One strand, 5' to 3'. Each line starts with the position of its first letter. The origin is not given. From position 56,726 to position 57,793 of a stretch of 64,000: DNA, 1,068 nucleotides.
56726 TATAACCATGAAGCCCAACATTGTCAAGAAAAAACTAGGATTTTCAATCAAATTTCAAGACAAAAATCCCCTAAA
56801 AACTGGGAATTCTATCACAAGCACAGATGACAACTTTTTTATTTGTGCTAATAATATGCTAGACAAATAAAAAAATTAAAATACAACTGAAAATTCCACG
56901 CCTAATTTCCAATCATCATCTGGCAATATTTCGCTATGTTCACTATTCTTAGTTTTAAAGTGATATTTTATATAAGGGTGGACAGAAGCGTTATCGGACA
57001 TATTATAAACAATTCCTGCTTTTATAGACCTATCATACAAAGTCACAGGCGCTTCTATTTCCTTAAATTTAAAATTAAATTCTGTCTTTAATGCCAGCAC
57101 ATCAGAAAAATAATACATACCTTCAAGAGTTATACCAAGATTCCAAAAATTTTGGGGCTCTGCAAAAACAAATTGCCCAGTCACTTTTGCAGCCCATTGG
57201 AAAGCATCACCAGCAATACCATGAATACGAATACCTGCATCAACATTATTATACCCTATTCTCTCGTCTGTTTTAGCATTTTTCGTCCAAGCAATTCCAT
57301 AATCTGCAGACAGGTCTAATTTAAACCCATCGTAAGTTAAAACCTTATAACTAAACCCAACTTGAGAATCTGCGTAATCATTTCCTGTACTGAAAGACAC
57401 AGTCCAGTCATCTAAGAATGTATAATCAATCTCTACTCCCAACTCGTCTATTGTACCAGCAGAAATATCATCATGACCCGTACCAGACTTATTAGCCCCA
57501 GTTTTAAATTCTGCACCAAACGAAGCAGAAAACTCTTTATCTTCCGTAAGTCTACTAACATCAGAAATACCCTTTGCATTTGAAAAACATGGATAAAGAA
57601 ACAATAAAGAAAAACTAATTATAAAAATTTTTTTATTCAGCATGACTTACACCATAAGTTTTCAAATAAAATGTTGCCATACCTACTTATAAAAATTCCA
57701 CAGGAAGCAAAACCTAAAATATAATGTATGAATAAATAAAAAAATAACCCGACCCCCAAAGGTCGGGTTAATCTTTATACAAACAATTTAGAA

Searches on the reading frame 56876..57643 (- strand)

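Call 75: search_protein_families(library=pfam, proteins=[window:56876-57643:-], max_evalue=0.001)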
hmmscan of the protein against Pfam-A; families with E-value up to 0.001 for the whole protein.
window:56876-57643:- (255 aa): 1 family
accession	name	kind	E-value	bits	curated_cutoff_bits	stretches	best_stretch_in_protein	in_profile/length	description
PF13505.12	OMP_b-brl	-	0.00012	22.7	28.7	0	160-230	35-110/175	Outer membrane protein beta-barrel domain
